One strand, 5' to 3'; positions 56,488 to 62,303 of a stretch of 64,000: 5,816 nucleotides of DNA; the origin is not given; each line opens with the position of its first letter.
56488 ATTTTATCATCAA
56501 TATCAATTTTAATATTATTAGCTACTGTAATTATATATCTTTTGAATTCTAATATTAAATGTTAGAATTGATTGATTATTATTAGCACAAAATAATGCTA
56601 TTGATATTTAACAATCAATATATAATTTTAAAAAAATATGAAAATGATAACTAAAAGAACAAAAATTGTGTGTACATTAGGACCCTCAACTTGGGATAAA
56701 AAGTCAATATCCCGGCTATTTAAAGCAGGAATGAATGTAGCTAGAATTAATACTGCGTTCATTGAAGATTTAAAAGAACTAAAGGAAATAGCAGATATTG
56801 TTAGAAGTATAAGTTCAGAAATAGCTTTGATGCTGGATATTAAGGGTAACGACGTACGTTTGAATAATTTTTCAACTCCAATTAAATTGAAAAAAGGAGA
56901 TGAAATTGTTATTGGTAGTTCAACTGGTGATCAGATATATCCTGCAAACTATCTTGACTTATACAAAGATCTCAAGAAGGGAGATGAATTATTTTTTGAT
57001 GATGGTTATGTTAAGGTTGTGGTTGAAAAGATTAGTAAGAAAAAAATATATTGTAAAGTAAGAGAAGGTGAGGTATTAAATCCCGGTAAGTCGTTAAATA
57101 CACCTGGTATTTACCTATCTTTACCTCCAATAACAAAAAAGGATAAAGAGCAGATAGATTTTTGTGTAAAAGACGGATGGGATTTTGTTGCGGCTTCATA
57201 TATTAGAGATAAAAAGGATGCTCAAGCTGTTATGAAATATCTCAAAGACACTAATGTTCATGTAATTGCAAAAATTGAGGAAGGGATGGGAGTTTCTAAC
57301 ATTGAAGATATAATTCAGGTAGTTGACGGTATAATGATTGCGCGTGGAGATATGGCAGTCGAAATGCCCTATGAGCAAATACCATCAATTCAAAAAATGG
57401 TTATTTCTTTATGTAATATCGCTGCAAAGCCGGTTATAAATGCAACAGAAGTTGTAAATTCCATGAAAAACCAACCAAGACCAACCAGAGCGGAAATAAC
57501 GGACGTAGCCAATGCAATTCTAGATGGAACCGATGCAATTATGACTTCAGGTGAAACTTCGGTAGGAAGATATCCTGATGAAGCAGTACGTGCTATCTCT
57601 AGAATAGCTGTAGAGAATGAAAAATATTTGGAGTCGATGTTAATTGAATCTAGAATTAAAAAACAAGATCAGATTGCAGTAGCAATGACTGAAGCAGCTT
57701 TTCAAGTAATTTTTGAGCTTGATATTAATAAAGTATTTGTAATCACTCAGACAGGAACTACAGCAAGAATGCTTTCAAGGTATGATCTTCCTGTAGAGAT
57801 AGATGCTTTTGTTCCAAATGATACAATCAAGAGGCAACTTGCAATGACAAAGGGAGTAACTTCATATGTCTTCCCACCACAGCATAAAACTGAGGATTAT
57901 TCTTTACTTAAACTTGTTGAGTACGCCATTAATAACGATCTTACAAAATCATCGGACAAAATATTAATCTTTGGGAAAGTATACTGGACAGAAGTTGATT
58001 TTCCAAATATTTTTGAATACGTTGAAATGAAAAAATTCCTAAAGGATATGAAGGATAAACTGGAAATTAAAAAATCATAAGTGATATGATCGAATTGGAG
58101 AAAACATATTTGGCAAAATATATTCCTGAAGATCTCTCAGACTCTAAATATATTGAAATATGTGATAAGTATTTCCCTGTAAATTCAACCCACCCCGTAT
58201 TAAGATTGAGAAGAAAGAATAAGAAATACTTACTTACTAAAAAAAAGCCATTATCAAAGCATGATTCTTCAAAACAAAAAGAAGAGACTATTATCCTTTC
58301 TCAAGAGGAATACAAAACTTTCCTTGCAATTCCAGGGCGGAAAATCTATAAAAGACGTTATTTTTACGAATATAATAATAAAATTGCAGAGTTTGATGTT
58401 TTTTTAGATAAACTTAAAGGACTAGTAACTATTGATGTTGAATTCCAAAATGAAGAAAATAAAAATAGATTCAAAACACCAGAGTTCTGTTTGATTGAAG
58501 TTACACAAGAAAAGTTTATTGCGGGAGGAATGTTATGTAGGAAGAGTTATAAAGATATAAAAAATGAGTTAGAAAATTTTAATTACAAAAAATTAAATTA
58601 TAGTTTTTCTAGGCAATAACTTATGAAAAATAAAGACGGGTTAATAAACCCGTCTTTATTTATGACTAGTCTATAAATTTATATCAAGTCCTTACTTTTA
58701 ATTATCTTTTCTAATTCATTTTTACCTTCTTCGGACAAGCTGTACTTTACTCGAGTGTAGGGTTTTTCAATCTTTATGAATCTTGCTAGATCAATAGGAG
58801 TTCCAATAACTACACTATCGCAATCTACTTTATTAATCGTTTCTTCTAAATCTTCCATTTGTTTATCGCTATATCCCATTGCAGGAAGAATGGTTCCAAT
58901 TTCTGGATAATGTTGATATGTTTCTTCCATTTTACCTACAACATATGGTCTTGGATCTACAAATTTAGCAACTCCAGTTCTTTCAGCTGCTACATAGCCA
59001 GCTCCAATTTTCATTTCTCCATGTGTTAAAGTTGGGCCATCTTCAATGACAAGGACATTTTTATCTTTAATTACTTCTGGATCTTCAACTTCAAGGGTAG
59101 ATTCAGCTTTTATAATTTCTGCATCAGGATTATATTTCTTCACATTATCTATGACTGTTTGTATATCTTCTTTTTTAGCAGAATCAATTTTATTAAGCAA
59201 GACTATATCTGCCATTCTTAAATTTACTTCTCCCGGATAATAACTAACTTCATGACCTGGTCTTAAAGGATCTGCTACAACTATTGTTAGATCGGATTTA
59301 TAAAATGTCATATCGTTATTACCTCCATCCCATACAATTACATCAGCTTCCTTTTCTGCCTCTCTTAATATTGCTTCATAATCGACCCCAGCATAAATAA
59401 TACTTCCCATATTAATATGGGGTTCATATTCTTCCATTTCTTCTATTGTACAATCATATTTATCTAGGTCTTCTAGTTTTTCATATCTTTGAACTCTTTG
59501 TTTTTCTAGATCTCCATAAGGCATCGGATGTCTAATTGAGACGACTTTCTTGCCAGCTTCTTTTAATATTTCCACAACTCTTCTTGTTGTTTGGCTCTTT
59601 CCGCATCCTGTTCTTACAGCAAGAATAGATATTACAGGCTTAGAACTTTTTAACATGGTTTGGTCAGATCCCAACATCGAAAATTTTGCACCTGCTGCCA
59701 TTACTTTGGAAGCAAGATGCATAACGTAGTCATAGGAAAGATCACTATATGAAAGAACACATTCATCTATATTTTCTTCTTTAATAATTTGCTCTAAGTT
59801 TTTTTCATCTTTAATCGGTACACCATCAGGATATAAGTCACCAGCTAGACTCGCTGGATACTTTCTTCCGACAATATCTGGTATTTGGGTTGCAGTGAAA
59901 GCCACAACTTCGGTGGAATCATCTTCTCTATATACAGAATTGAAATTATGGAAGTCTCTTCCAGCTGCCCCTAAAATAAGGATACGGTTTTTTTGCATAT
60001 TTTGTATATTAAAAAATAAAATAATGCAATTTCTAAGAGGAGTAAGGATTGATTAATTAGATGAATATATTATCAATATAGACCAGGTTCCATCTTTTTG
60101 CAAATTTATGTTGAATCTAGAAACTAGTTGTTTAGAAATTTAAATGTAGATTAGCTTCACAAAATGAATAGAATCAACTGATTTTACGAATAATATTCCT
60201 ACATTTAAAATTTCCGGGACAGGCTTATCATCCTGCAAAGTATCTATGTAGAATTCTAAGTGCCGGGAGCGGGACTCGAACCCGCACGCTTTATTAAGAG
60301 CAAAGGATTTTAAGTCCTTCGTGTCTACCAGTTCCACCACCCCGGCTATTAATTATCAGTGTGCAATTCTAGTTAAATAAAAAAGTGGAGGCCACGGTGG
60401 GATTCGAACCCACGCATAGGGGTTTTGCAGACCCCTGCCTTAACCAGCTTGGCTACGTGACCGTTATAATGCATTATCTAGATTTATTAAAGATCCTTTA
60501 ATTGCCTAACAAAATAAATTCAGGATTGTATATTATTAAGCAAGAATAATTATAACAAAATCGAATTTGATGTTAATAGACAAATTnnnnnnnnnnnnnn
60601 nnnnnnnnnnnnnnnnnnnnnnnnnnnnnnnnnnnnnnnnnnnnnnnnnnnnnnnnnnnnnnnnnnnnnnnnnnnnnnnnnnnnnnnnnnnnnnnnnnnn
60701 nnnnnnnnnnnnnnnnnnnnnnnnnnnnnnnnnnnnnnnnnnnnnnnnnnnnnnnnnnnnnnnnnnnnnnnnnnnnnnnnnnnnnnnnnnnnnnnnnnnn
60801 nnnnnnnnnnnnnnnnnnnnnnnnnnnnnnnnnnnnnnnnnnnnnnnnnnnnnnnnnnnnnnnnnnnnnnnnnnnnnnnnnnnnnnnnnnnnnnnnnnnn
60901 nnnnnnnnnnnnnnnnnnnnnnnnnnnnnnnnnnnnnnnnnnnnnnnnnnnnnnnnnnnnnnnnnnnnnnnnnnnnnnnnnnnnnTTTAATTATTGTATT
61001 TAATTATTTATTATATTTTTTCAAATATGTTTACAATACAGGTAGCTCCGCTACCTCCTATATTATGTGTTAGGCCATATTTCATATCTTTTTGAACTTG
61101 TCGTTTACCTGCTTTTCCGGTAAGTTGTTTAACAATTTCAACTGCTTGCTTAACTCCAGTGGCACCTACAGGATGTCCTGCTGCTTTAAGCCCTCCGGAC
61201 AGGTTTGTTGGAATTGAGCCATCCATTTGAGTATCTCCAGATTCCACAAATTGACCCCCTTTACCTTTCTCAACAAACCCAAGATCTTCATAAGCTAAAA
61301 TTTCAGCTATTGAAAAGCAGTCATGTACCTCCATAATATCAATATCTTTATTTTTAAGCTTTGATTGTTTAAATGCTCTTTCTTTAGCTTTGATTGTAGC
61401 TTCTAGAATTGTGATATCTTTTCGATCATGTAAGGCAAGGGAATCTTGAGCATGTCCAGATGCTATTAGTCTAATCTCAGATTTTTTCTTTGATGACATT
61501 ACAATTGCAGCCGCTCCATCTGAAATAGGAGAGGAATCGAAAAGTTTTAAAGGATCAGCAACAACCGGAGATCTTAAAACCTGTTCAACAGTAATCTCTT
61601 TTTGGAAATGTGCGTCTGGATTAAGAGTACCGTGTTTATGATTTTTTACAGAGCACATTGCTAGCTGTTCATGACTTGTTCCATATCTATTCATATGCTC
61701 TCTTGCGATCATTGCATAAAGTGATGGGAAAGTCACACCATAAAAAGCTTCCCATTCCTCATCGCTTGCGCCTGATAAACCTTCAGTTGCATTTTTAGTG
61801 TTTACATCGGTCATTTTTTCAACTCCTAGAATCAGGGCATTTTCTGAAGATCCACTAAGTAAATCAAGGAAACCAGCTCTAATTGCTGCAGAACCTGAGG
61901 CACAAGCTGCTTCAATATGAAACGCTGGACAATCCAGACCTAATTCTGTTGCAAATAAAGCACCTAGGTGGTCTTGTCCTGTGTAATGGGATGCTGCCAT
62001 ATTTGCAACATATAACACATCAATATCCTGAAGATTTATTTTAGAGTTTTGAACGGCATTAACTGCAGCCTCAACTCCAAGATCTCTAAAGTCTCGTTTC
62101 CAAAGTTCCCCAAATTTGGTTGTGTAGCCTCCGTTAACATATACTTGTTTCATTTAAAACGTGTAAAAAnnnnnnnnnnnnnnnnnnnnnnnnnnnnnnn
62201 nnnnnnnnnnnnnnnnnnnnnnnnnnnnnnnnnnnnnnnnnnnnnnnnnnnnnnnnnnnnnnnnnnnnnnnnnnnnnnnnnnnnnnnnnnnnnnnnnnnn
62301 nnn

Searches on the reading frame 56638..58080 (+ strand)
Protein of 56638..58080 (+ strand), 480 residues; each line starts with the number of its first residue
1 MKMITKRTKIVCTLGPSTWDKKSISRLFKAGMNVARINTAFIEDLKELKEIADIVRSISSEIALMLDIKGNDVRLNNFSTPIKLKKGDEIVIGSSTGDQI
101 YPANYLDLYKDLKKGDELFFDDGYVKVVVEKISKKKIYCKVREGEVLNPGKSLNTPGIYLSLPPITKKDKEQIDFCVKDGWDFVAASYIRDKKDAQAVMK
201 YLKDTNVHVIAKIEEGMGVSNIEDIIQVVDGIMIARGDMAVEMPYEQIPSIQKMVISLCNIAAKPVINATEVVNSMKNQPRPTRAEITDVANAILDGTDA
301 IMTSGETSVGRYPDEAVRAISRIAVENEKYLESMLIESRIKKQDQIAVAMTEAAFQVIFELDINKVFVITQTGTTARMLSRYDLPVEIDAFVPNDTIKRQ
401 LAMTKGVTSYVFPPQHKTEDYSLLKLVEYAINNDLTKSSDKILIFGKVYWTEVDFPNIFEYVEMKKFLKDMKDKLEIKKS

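Call 67: search_protein_families(library=pfam, proteins=[window:56638-58080:+], max_evalue=0.0001)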
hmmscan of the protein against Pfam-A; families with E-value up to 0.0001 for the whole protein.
window:56638-58080:+ (480 aa): 3 families
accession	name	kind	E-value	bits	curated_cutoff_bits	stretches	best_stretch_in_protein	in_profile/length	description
PF00224.27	PK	-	2.9e-92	309.7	30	1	6-317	2-328/328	Pyruvate kinase, barrel domain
PF02887.21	PK_C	-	3.8e-17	62.9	28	1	349-449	2-101/114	Pyruvate kinase, alpha/beta domain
PF03328.21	HpcH_HpaI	-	3.7e-05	23.5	25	1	174-289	79-207/221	HpcH/HpaI aldolase/citrate lyase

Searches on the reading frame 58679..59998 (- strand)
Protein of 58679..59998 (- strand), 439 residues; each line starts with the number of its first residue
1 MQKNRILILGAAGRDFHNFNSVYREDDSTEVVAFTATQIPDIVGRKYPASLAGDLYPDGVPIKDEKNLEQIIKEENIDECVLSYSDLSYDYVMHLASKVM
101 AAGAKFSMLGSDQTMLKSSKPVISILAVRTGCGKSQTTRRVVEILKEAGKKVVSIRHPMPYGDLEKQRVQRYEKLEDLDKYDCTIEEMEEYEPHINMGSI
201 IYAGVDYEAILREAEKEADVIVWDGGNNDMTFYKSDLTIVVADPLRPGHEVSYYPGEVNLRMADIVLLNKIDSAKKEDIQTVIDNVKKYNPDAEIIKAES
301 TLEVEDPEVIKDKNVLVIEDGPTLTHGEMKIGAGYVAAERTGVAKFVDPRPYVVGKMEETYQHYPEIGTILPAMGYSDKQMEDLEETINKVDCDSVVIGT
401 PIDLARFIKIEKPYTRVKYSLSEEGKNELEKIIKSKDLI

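Call 67: search_protein_families(library=pfam, proteins=[window:58679-59998:-], max_evalue=0.0001)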
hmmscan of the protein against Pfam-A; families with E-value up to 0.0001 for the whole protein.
window:58679-59998:- (439 aa): 1 family
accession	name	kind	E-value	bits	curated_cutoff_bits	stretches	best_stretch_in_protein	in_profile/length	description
PF02492.25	cobW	-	3.4e-05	24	20.7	0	232-296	112-179/180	CobW/HypB/UreG, nucleotide-binding domain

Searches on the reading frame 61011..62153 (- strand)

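Call 67: search_protein_families(library=pfam, proteins=[window:61011-62153:-], max_evalue=0.0001)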
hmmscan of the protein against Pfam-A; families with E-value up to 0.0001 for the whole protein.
window:61011-62153:- (380 aa): 4 families
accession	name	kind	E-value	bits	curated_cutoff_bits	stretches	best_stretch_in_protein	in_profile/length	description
PF22691.2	Thiolase_C_1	-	5.3e-45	153.1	28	1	233-378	1-143/144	Thiolase C-terminal domain-like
PF00108.29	Thiolase_N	-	7.5e-28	98.1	26.4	1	6-222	3-259/260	Thiolase, N-terminal domain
PF02803.24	Thiolase_C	-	3.9e-12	46.3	27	1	251-353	22-106/123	Thiolase, C-terminal domain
PF00109.32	ketoacyl-synt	-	5.8e-06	26.5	20.8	1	59-118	149-208/252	Beta-ketoacyl synthase, N-terminal domain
